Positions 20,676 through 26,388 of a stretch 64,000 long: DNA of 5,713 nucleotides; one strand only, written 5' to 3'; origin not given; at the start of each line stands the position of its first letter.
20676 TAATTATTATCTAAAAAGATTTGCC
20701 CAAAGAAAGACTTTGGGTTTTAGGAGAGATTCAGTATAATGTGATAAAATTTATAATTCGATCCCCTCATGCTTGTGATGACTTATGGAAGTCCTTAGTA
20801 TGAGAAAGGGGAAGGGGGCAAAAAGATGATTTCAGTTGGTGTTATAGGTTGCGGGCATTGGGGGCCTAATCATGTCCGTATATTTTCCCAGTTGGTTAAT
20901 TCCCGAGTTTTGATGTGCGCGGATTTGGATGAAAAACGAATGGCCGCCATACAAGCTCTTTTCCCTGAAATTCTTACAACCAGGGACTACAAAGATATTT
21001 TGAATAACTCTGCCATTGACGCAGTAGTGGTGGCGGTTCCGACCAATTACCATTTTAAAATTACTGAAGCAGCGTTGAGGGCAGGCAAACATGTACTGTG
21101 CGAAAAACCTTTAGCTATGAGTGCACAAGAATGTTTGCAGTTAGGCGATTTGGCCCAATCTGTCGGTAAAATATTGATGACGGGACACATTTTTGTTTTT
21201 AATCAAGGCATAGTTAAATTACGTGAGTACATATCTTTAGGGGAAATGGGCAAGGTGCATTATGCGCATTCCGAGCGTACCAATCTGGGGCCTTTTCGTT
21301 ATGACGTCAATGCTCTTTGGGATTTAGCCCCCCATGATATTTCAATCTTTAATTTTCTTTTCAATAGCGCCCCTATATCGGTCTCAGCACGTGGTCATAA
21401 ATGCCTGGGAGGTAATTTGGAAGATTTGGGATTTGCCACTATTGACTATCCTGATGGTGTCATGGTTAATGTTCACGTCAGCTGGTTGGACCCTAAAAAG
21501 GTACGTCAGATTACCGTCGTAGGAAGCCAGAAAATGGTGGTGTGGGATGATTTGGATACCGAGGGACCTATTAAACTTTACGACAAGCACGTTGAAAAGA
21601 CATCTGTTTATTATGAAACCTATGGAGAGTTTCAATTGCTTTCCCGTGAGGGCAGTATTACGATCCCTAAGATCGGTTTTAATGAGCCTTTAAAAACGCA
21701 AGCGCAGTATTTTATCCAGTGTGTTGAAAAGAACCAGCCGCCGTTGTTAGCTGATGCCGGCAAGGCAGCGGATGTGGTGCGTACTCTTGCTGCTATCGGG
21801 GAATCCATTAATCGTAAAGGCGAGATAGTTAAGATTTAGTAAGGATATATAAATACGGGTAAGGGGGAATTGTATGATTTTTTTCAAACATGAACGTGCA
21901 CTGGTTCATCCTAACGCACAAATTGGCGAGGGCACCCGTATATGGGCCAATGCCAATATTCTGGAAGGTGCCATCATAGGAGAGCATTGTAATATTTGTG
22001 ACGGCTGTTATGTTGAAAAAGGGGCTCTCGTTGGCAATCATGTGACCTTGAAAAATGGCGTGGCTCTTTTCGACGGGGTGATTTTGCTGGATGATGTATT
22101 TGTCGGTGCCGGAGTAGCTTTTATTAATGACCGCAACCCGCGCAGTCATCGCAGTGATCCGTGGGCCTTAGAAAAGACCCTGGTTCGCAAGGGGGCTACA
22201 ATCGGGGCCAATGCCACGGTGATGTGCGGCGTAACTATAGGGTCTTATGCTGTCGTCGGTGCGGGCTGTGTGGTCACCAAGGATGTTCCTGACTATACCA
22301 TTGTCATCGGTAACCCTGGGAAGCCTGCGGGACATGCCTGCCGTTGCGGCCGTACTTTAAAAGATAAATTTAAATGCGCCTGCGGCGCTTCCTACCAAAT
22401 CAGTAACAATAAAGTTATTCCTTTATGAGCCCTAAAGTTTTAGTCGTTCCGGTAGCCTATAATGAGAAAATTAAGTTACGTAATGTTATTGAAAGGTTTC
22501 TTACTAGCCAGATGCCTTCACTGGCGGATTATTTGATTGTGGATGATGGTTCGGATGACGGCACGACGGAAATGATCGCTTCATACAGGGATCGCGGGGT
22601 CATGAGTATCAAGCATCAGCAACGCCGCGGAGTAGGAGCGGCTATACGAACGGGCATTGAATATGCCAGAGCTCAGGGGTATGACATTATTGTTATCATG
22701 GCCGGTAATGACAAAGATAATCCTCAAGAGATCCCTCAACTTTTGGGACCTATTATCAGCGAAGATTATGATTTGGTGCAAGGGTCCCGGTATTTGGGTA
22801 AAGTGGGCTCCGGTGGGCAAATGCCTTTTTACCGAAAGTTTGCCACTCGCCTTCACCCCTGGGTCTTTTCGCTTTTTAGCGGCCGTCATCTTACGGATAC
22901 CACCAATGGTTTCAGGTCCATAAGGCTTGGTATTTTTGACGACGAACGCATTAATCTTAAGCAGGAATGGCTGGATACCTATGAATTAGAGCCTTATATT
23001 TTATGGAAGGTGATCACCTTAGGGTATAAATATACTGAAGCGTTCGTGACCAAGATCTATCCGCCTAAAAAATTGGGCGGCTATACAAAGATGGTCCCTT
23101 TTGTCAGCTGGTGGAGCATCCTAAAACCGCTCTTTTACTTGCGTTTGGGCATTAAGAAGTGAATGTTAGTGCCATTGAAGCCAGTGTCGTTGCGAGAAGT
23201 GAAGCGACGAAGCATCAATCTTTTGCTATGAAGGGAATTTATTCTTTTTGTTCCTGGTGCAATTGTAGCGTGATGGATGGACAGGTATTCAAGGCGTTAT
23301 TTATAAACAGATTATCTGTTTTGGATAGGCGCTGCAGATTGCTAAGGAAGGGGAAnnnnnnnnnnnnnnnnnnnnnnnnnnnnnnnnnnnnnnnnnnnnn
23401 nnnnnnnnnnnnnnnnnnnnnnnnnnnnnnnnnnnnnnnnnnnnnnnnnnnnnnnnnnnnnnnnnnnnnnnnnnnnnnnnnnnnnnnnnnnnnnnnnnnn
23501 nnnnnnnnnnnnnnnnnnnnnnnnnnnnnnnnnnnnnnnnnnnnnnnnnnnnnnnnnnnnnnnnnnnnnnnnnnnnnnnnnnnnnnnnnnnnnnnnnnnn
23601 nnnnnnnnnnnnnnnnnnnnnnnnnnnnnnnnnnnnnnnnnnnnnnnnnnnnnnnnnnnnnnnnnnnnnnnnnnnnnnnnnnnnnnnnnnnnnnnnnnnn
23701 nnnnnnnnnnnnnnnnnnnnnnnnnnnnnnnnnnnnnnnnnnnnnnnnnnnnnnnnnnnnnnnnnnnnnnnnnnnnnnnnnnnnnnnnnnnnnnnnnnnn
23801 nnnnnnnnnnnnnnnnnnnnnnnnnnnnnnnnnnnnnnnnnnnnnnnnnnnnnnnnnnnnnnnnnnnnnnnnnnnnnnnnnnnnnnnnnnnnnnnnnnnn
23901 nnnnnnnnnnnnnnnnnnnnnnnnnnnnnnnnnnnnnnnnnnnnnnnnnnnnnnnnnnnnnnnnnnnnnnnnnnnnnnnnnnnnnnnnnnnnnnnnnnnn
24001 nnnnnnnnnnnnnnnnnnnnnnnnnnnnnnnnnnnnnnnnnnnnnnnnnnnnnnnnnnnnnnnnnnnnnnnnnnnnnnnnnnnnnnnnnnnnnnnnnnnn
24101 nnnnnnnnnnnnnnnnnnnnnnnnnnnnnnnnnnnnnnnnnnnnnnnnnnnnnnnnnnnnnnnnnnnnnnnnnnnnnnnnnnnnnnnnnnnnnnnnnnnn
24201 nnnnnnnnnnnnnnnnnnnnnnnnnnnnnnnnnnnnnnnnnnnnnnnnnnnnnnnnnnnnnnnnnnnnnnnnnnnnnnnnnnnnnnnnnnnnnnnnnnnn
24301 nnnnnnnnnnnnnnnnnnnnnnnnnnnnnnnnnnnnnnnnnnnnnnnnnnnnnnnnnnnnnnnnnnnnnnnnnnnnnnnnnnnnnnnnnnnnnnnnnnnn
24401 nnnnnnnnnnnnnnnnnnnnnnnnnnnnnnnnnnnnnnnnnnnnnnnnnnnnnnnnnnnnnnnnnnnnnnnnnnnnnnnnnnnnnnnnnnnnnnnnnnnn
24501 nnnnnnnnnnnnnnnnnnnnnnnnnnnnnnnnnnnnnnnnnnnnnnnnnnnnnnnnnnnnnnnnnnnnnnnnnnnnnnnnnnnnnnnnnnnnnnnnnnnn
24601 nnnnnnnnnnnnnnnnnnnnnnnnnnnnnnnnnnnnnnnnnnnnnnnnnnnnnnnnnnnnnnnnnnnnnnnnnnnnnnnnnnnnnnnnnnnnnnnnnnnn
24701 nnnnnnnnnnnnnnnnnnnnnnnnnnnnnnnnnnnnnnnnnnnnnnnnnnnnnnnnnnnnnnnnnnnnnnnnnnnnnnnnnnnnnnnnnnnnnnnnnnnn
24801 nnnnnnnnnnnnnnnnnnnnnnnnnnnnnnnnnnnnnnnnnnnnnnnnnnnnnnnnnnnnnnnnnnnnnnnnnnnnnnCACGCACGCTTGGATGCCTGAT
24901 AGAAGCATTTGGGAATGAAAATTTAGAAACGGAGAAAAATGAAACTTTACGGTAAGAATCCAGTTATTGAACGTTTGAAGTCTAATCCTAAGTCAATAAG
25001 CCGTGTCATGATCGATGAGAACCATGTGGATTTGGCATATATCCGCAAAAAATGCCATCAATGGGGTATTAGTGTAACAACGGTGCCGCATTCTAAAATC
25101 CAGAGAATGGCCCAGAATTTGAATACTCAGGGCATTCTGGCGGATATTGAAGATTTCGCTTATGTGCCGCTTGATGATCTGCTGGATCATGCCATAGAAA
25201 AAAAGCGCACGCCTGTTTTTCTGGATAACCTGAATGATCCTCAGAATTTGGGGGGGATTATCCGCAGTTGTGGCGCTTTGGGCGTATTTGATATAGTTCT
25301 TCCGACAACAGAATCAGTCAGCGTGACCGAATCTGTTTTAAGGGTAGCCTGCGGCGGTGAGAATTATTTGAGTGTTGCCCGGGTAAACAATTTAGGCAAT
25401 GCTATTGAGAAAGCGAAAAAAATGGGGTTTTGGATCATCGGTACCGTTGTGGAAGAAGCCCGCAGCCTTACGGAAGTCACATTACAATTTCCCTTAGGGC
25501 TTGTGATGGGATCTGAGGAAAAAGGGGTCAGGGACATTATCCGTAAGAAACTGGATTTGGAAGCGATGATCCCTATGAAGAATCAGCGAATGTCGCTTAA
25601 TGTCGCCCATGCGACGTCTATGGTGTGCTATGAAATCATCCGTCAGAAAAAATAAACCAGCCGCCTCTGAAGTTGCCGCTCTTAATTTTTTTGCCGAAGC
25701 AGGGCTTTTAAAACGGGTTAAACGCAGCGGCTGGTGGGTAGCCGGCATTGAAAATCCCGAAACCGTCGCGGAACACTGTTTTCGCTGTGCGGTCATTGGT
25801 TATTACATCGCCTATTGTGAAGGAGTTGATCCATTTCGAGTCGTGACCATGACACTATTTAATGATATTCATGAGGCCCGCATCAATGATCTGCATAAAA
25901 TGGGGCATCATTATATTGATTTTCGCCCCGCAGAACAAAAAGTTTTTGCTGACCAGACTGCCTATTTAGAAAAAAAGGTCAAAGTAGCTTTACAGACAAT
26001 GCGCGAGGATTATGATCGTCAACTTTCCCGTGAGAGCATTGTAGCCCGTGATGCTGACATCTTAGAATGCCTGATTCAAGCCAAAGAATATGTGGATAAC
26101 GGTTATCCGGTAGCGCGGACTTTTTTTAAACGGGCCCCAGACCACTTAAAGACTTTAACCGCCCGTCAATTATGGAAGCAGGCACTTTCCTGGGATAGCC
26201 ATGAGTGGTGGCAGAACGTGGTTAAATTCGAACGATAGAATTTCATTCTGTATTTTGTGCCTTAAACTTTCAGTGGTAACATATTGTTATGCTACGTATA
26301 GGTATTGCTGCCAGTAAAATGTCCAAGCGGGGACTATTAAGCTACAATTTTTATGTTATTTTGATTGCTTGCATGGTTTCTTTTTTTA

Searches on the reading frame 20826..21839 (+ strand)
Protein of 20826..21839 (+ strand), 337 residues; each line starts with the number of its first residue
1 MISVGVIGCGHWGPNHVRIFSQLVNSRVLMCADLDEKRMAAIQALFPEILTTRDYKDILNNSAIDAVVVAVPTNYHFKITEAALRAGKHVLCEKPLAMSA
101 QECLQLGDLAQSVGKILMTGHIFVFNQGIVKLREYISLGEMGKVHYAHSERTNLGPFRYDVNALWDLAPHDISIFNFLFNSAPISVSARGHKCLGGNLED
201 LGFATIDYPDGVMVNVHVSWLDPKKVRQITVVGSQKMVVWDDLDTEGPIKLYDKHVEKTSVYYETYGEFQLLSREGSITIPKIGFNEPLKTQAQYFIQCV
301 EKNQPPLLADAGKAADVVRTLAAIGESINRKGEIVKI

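Call 20: search_protein_families(library=pfam, proteins=[window:20826-21839:+], max_evalue=0.0001)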
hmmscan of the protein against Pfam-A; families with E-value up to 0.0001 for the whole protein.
window:20826-21839:+ (337 aa): 3 families
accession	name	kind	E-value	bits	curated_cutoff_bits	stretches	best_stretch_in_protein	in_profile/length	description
PF01408.29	GFO_IDH_MocA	-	4.1e-25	89.2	24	1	2-121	1-120/120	Oxidoreductase family, NAD-binding Rossmann fold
PF22725.1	GFO_IDH_MocA_C3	-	4.2e-16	59.5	27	1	130-238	2-123/124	GFO/IDH/MocA C-terminal domain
PF02894.22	GFO_IDH_MocA_C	-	3.8e-10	40.4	22.9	1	134-332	2-214/218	Oxidoreductase family, C-terminal alpha/beta domain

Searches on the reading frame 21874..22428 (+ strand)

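Call 20: search_protein_families(library=pfam, proteins=[window:21874-22428:+], max_evalue=0.0001)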
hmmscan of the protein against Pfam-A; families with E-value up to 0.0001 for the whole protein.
window:21874-22428:+ (184 aa): 3 families
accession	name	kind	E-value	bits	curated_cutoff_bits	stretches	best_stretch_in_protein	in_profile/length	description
PF00132.30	Hexapep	-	7.1e-21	73.4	27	2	14-48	1-35/36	Bacterial transferase hexapeptide (six repeats)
PF25084.1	LbH_EIF2B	-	2.7e-11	43.8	54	1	14-81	38-103/105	EIF2B subunit epsilon LbH domain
PF14602.12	Hexapep_2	-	1.2e-09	38.2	27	1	107-136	7-34/34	Hexapeptide repeat of succinyl-transferase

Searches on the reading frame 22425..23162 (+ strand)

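Call 21: search_protein_families(library=pfam, proteins=[window:22425-23162:+], max_evalue=0.0001)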
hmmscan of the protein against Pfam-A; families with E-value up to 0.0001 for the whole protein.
window:22425-23162:+ (245 aa): 2 families
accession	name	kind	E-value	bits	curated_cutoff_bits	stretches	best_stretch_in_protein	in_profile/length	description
PF00535.33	Glycos_transf_2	-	6.5e-19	68.9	23.3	1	9-138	4-131/168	Glycosyl transferase family 2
PF13641.12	Glyco_tranf_2_3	-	2.1e-05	25.1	27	1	3-125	1-126/230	Glycosyltransferase like family 2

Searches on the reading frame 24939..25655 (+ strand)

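Call 21: search_protein_families(library=pfam, proteins=[window:24939-25655:+], max_evalue=0.0001)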
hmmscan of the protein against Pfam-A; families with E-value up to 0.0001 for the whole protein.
window:24939-25655:+ (238 aa): 2 families
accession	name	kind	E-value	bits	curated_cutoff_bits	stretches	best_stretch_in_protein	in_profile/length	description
PF00588.24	SpoU_methylase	-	1.5e-34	119.6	29.7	1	93-231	4-142/142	SpoU rRNA Methylase family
PF08032.17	SpoU_sub_bind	-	5.1e-13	49.6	22.8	1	3-75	2-75/76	RNA 2'-O ribose methyltransferase substrate binding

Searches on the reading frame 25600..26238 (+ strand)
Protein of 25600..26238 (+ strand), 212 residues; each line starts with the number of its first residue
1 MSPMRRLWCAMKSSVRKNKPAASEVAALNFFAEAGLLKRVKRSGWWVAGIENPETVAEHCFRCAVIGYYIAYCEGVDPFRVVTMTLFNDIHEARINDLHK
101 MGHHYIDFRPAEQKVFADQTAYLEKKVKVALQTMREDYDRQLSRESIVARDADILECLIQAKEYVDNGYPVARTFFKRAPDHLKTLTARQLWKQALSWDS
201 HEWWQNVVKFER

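Call 21: search_protein_families(library=pfam, proteins=[window:25600-26238:+], max_evalue=0.0001)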
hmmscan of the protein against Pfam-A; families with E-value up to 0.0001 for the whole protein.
window:25600-26238:+ (212 aa): 2 families
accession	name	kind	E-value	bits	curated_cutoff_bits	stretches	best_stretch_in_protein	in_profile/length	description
PF13023.12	HD_3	-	2.9e-20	73.3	22.5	1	35-170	2-140/165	HD domain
PF12917.13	YfbR-like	-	3e-07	30.8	25.9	1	29-168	1-148/182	5'-deoxynucleotidase YfbR-like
